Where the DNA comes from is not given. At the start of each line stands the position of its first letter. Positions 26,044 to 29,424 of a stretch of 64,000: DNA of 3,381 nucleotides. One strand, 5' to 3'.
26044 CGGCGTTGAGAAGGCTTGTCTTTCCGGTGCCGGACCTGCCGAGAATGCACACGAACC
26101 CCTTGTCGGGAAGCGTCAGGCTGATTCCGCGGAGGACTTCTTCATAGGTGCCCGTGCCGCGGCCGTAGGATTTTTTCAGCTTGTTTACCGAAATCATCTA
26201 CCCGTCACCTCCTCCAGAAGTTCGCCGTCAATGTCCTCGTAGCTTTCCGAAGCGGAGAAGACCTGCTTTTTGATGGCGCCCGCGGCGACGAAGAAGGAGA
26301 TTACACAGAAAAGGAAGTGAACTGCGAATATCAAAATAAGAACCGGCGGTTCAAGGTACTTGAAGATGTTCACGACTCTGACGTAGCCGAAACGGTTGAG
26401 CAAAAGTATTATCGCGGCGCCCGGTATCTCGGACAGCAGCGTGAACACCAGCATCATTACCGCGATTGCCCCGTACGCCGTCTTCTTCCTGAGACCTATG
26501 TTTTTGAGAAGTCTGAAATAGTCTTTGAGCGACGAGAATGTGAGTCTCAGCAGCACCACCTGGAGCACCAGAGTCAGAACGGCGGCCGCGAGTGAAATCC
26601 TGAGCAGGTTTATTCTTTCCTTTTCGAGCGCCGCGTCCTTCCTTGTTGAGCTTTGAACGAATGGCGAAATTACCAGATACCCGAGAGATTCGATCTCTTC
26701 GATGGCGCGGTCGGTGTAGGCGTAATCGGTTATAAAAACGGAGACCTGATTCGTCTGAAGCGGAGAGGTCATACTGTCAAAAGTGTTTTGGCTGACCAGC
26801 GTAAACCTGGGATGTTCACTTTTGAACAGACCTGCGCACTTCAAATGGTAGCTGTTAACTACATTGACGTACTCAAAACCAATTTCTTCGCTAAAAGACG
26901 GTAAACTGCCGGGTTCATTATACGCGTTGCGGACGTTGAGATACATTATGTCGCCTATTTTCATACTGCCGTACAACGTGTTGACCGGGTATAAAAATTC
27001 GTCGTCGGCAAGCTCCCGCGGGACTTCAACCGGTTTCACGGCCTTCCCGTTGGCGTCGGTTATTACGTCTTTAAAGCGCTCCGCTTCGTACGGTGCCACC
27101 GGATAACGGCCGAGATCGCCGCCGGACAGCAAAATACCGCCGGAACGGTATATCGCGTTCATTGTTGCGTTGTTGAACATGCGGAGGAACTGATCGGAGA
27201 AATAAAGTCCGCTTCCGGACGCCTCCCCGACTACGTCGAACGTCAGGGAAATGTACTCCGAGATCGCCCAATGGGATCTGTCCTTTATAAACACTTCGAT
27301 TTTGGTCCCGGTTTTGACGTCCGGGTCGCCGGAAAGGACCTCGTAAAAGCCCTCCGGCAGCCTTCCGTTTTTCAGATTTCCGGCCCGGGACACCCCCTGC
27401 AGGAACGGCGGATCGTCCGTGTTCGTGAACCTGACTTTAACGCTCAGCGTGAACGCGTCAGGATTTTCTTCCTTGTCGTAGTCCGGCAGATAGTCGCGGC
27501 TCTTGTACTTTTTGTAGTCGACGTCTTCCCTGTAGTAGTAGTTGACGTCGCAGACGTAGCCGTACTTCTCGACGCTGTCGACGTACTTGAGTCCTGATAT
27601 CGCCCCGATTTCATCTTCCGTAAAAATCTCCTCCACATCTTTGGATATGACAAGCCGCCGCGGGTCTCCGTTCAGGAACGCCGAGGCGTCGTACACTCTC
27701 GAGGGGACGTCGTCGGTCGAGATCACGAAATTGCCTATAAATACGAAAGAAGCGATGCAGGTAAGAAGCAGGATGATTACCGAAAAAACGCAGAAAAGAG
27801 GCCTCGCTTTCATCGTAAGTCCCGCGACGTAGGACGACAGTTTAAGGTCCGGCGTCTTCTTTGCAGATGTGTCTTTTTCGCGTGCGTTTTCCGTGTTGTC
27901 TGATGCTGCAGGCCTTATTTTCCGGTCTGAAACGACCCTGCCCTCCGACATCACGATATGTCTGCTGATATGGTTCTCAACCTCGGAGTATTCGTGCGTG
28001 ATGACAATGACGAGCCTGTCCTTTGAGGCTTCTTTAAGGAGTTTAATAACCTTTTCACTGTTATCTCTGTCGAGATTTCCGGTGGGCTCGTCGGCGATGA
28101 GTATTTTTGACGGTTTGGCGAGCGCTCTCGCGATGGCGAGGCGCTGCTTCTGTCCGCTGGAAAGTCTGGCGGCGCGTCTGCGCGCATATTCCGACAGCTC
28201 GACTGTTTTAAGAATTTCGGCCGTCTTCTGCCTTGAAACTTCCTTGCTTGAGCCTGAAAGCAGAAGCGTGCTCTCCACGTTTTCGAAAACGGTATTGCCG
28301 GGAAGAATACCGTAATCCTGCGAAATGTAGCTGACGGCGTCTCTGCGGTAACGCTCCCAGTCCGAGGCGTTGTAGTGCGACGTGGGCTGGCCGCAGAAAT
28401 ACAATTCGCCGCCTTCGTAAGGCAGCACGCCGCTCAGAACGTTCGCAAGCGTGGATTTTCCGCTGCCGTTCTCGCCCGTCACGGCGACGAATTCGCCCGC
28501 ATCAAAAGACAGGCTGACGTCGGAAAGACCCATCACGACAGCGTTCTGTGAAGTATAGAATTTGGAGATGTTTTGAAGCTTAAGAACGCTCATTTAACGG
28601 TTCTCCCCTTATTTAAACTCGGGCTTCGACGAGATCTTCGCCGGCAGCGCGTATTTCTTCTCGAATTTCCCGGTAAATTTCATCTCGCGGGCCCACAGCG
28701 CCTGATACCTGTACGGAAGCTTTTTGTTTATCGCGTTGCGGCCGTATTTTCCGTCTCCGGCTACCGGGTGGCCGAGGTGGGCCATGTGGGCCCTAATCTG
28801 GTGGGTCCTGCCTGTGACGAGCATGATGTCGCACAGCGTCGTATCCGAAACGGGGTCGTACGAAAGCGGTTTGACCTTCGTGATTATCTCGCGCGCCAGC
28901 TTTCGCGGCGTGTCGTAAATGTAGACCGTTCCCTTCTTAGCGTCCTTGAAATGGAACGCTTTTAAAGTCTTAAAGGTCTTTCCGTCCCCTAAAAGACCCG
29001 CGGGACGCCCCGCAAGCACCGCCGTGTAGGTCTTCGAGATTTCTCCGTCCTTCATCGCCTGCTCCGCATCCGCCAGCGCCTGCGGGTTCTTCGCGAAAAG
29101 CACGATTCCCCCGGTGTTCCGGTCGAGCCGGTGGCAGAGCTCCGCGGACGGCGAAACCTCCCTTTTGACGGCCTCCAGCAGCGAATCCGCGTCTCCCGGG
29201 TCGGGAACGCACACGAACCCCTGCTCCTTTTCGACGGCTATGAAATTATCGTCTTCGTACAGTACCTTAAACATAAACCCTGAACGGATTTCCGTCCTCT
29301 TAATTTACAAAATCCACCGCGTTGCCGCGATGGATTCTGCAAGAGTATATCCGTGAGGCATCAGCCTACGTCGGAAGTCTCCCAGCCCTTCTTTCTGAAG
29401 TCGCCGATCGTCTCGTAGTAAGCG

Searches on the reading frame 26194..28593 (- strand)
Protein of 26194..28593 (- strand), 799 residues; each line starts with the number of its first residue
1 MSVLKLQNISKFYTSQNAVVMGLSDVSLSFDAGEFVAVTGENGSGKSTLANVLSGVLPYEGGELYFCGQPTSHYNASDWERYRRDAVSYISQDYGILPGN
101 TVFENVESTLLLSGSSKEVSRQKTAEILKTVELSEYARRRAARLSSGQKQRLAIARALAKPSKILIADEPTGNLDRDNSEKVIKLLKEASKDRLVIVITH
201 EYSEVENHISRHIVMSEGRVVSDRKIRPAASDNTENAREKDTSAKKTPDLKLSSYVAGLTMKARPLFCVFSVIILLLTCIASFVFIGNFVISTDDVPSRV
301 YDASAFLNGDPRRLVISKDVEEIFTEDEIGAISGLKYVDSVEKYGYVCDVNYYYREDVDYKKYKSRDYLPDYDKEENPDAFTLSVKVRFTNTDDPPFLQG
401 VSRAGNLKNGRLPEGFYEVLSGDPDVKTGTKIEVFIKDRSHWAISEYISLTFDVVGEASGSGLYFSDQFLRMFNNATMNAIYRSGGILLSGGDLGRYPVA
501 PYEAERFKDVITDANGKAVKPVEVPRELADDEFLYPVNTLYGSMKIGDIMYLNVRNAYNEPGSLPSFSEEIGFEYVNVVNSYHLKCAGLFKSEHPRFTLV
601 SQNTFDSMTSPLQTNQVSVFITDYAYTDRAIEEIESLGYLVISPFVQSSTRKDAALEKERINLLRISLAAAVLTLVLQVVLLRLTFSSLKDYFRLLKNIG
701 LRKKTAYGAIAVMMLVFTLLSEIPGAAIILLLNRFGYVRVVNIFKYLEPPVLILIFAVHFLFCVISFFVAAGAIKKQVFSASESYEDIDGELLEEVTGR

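Call 51: search_protein_families(library=pfam, proteins=[window:26194-28593:-], max_evalue=0.00001)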
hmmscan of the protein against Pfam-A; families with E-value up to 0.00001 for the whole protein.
window:26194-28593:- (799 aa): 3 families
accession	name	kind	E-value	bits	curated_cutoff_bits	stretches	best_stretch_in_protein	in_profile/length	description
PF00005.33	ABC_tran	-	3.2e-33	115.7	25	1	23-171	1-136/137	ABC transporter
PF02463.25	SMC_N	-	2.9e-10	40.4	40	1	105-208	106-205/220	RecF/RecN/SMC N terminal domain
PF13304.12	AAA_21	-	2.2e-07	31.7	27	0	115-203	212-301/304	AAA domain, putative AbiEii toxin, Type IV TA system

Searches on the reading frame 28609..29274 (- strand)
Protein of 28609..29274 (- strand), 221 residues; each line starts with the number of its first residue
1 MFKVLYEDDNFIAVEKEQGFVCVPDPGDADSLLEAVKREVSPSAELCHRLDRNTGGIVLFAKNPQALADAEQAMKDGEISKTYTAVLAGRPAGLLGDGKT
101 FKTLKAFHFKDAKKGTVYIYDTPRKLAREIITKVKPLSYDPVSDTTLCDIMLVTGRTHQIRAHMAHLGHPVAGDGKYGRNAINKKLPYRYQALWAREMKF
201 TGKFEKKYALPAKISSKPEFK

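Call 31: search_protein_families(library=pfam, proteins=[window:28609-29274:-], max_evalue=0.001)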
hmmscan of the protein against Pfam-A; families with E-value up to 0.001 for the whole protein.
window:28609-29274:- (221 aa): 1 family
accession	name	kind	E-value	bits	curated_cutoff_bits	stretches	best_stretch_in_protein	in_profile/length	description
PF00849.27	PseudoU_synth_2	-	4.8e-28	98.7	26.8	1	10-166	1-152/152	RNA pseudouridylate synthase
